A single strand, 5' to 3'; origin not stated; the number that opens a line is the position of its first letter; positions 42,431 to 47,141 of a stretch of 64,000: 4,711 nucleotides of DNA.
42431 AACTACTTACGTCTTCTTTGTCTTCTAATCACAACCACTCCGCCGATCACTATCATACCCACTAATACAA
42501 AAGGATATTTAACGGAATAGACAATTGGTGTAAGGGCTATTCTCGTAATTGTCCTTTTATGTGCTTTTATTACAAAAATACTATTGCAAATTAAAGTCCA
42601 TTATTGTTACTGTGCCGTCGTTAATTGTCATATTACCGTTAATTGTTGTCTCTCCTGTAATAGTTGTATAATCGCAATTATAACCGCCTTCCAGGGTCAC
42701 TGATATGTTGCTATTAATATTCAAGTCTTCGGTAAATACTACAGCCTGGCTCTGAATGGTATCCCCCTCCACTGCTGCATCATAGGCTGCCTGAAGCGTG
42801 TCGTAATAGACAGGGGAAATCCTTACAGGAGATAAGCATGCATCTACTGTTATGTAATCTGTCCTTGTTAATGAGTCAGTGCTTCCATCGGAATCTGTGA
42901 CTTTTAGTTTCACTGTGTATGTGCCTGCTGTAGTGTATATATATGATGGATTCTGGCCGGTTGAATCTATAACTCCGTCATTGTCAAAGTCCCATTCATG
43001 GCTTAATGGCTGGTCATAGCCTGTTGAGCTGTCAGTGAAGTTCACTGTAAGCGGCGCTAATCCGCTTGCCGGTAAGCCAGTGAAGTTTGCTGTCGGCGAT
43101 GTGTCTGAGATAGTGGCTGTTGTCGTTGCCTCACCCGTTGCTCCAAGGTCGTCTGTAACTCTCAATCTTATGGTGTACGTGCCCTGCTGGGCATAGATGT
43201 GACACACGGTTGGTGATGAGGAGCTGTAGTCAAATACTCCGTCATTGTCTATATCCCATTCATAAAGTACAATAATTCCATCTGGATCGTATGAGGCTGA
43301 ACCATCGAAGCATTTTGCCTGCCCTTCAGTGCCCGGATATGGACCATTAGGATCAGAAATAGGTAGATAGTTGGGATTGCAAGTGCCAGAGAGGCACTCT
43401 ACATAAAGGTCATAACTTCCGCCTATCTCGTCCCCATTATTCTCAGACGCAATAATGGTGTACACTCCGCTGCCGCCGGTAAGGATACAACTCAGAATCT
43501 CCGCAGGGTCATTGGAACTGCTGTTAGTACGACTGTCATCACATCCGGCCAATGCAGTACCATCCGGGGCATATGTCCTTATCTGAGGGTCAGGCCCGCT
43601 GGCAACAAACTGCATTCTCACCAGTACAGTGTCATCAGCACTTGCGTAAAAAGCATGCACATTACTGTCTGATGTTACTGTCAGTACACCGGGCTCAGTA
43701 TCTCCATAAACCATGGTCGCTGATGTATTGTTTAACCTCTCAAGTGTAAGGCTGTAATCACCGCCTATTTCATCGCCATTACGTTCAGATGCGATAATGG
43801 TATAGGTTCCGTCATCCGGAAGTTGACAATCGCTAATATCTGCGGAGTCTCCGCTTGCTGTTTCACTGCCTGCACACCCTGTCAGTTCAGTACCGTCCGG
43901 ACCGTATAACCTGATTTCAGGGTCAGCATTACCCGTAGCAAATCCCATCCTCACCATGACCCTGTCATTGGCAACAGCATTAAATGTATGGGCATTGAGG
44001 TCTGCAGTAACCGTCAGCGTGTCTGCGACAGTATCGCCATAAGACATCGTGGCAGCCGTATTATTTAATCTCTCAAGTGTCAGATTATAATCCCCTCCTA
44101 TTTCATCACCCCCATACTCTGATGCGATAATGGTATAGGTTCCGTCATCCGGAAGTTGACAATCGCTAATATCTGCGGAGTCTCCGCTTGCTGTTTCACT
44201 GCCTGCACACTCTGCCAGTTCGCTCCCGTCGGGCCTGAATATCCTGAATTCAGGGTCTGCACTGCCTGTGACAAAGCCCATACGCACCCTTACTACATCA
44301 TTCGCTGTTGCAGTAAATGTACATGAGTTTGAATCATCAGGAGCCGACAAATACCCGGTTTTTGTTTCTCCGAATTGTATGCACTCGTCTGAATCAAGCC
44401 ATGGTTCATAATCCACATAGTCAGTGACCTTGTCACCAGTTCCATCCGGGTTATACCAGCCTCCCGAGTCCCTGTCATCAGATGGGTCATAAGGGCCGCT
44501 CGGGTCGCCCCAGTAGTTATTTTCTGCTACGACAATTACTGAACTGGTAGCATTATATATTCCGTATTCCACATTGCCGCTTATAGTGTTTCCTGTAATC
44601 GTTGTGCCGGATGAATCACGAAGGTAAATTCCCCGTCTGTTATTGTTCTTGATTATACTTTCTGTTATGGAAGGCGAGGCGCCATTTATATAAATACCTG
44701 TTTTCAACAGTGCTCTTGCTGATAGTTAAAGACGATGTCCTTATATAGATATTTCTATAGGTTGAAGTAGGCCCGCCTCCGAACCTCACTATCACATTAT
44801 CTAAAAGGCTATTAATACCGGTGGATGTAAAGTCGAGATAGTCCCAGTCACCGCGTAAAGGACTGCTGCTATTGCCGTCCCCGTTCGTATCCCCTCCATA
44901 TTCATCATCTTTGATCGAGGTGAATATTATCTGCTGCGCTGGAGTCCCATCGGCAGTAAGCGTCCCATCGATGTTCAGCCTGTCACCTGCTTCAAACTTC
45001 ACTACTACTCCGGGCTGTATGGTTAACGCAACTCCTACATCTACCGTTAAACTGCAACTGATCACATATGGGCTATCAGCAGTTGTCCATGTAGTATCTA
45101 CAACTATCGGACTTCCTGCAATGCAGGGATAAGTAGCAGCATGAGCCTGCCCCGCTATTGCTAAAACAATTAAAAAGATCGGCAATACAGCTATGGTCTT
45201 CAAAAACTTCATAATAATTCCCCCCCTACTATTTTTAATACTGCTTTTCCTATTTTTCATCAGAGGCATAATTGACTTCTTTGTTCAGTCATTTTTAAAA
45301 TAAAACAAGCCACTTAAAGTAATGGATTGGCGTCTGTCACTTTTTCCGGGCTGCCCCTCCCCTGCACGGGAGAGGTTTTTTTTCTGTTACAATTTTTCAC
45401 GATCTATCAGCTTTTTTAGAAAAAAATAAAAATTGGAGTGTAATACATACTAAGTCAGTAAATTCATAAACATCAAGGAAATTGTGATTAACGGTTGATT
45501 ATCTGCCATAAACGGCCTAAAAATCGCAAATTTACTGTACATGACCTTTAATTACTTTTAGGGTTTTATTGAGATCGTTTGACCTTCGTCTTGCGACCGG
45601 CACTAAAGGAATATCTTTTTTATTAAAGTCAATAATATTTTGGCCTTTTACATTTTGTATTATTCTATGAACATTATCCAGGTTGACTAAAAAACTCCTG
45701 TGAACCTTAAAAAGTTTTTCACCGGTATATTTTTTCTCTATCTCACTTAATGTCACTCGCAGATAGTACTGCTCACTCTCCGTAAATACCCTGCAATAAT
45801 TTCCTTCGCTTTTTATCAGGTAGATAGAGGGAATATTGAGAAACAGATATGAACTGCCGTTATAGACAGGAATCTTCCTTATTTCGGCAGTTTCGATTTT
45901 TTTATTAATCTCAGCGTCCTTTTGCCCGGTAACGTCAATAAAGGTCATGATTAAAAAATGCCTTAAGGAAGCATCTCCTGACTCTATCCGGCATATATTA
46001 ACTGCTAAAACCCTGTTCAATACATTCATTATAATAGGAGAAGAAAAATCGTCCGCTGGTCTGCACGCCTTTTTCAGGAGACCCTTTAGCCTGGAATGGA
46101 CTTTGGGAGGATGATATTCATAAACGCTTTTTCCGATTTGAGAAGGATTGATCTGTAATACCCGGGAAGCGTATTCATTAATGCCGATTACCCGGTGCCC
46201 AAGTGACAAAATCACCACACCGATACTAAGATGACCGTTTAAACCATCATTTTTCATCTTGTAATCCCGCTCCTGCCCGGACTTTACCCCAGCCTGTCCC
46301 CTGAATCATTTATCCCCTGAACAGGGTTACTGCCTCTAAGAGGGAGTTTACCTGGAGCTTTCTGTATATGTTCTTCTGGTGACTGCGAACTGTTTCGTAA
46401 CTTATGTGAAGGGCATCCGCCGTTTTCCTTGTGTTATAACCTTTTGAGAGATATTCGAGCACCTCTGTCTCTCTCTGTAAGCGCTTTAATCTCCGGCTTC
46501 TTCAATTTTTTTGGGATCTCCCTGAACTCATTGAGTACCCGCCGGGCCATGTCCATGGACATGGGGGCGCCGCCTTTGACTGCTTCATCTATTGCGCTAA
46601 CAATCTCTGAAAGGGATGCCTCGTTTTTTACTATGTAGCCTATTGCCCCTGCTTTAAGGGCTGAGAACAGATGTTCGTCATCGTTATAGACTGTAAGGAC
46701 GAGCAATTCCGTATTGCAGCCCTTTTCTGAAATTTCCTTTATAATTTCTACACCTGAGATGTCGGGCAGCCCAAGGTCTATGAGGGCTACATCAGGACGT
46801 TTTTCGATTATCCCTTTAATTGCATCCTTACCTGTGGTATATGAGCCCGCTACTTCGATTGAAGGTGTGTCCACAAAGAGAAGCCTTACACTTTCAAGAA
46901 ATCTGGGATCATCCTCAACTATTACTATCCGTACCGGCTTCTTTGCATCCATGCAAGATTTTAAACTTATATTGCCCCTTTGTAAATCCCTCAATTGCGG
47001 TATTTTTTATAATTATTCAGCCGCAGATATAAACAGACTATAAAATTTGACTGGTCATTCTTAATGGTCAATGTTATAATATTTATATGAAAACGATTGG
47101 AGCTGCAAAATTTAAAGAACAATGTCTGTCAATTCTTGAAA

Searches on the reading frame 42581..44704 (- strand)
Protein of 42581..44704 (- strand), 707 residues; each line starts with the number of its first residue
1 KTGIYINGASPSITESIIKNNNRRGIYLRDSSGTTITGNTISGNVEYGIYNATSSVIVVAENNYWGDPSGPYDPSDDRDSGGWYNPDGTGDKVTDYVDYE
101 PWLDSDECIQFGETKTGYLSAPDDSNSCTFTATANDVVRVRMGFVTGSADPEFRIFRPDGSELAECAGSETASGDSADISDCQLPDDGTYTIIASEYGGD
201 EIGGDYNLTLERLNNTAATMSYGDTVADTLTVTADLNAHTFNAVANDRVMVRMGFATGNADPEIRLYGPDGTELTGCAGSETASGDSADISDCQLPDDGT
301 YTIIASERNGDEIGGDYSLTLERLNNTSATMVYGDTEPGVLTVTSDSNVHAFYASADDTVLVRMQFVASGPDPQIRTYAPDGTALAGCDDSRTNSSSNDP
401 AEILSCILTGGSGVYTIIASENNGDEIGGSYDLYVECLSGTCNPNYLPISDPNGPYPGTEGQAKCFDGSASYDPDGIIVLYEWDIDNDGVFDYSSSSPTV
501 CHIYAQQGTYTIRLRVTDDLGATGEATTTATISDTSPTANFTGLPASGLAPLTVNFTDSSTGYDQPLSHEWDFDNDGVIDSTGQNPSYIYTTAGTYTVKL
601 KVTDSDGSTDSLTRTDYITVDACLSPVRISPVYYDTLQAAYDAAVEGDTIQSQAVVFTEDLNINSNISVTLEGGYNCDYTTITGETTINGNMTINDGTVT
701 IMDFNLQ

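Call 75: search_protein_families(library=pfam, proteins=[window:42581-44704:-], max_evalue=0.001)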
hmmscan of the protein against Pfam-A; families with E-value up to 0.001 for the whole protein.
window:42581-44704:- (707 aa): 8 families
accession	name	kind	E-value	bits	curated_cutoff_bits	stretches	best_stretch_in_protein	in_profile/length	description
PF18911.6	PKD_4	-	2.5e-31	108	27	2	536-620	3-85/85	PKD domain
PF00801.26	PKD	-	2.1e-22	79.3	23.5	2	460-528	13-77/80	PKD domain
PF22352.2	K319L-like_PKD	-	1.8e-10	41.1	27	1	467-531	17-83/84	K319L-like, PKD domain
PF13229.12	Beta_helix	-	5.1e-09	36.4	25.9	1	2-63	47-109/158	Right handed beta helix region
PF05048.19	NosD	-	3.8e-08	33.5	23.6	1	3-63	107-168/212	Periplasmic copper-binding protein (NosD)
PF07495.19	Y_Y_Y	-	3.1e-05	24.2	26.6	0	576-611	20-55/65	Y_Y_Y domain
PF13927.12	Ig_3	-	0.00019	22.3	30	0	256-306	25-77/78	Immunoglobulin domain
PF04234.18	CopC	-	0.00031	22.1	23.3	0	591-608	65-82/92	CopC domain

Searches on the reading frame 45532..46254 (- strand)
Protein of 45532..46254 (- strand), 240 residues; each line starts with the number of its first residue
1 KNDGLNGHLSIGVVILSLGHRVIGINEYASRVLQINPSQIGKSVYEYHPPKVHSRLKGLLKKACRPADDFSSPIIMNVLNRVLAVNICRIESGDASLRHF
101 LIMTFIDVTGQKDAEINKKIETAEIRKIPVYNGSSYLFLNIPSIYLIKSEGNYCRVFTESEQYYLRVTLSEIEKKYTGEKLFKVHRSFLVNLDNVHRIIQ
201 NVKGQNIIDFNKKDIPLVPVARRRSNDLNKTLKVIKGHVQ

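Call 75: search_protein_families(library=pfam, proteins=[window:45532-46254:-], max_evalue=0.001)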
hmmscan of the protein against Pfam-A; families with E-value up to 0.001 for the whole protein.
window:45532-46254:- (240 aa): 2 families
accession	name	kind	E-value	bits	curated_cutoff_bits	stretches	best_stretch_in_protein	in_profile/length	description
PF04397.21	LytTR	-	1.5e-18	67.3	22.6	1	136-232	3-97/98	LytTr DNA-binding domain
PF13596.12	PAS_10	-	0.00028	21.9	22.1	0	10-108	9-105/106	PAS domain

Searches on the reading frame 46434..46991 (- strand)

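Call 75: search_protein_families(library=pfam, proteins=[window:46434-46991:-], max_evalue=0.001)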
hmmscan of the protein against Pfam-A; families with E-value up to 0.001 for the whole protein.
window:46434-46991:- (185 aa): 1 family
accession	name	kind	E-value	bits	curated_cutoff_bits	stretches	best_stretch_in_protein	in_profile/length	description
PF00072.30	Response_reg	-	7.1e-21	74.9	30.2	1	22-134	1-110/111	Response regulator receiver domain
